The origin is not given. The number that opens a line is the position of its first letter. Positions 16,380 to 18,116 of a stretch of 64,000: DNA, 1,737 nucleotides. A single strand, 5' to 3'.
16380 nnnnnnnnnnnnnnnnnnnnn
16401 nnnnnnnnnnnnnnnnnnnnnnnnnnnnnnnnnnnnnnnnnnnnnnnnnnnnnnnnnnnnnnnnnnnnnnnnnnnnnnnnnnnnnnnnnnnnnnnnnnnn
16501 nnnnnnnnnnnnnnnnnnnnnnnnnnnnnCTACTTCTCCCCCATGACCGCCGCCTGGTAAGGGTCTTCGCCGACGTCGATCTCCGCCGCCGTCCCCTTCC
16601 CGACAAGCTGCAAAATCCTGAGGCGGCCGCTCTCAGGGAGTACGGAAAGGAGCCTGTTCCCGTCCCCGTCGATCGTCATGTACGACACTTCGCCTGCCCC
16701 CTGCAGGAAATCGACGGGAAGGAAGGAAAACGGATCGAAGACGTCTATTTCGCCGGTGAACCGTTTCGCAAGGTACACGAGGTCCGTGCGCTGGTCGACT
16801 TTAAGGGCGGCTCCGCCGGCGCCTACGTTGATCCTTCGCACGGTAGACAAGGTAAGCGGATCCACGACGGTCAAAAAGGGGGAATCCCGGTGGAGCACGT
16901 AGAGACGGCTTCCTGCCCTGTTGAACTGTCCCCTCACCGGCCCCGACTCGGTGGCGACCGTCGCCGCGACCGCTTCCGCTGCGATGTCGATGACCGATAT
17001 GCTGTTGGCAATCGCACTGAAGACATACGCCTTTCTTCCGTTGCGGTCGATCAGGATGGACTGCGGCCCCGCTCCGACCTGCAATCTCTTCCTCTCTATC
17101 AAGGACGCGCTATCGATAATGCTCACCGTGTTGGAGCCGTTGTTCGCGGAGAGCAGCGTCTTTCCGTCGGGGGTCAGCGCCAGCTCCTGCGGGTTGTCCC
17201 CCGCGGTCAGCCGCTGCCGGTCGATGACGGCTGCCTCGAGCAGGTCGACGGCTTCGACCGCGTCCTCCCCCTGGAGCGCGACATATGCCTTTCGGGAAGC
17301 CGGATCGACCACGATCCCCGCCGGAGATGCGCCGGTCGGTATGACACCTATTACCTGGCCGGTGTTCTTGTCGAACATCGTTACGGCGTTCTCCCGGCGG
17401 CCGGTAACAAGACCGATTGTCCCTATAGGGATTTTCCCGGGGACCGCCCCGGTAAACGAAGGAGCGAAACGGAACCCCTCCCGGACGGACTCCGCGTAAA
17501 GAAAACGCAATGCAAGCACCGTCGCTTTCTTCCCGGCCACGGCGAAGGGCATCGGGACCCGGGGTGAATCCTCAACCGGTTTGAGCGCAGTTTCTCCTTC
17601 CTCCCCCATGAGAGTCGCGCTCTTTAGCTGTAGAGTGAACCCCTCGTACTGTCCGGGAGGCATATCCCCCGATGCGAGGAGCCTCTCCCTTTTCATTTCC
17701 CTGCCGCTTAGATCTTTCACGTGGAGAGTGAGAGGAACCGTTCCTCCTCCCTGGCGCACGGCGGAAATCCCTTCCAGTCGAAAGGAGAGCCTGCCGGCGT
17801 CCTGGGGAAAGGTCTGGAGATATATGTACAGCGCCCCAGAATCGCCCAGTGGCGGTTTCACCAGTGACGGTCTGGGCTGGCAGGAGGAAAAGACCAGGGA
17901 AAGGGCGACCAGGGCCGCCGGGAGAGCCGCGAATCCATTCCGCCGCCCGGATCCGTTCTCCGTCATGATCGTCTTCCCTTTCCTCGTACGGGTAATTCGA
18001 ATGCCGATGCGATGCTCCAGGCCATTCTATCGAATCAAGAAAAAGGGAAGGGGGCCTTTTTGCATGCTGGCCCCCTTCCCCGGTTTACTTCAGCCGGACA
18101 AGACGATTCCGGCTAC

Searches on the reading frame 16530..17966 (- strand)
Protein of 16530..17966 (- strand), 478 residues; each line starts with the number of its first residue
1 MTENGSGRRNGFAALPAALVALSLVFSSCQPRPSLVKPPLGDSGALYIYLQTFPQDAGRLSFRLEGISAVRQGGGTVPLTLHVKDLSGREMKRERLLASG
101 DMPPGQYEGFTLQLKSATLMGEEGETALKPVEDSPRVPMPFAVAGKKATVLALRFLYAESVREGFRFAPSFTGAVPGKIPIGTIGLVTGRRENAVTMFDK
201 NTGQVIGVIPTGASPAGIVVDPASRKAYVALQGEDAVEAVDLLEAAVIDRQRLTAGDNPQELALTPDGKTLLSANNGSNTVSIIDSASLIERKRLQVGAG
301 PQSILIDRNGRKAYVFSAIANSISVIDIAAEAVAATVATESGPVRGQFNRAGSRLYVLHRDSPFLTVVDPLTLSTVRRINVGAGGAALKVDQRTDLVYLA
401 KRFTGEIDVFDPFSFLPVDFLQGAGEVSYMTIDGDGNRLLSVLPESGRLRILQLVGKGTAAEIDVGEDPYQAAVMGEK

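Call 3: search_protein_families(library=pfam, proteins=[window:16530-17966:-], max_evalue=0.1)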
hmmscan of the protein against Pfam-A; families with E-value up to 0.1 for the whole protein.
window:16530-17966:- (478 aa): 5 families
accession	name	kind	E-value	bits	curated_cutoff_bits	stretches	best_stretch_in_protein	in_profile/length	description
PF21783.3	YNCE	-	4.4e-16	59.6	27.1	1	208-384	151-327/339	YNCE-like beta-propeller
PF02239.22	Cytochrom_D1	-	8.4e-10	38.2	25.5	2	184-290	6-110/368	Cytochrome D1 heme domain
PF10282.15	Lactonase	-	9.2e-09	35.4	21.7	1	212-284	242-318/344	Lactonase, 7-bladed beta-propeller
PF25174.1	Beta-prop_THOC3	-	7.4e-06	25.6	305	1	186-382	62-254/272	THOC3 beta-propeller domain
PF23393.2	Beta-prop_WDR90_POC16_2nd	-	0.035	13.8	60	0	214-298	87-169/291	WDR90/POC16, second beta-propeller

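Call 4: search_protein_families(library=ncbifam, proteins=[window:16530-17966:-], max_evalue=0.1)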
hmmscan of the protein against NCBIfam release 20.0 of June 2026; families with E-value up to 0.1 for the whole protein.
window:16530-17966:- (478 aa): 11 families
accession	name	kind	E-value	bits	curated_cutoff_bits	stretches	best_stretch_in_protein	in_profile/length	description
TIGR02276.1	beta_rpt_yvtn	repeat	3.4e-32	110.2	27.85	4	266-307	1-42/42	beta-propeller repeat protein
TIGR03866.1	PQQ_ABC_repeats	subfamily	6e-26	91.2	287.3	1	186-474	14-308/310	PQQ-dependent catabolism-associated beta-propeller protein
NF052340.1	hydrazine_beta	equivalog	1.5e-17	63.8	560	3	256-338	74-158/372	hydrazine synthase subunit beta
NF052460.1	L-NosZ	equivalog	1.6e-13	50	700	2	257-352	132-227/480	clade III lactonase-type nitrous-oxide reductase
NF052342.1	hydrazine_BC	exception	4.6e-13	48.2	1250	2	258-367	40-149/690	hydrazine synthase subunit beta-gamma fusion subunit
NF048007.1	MmpL3Stblzr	equivalog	1.4e-09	37.6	600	2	186-316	64-197/366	MmpL3/TtfA transport complex stabilizer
NF052280.1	7_blade_YncE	equivalog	3.1e-09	36.1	400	1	186-272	231-314/338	7-bladed beta-propeller protein YncE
NF038117.1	choice_anch_I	subfamily_domain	3.5e-09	36.1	300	2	214-247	176-209/458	choice-of-anchor I family protein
TIGR03907.1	QH_beta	equivalog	0.0013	17.9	223.2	0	186-276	4-100/338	quinohemoprotein amine dehydrogenase subunit beta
NF050136.1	PGL_lacton_Staph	exception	0.012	14.6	500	1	264-328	150-218/341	6-phosphogluconolactonase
NF008258.1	PRK11028.1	equivalog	0.013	14.7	370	1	247-338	26-120/330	6-phosphogluconolactonase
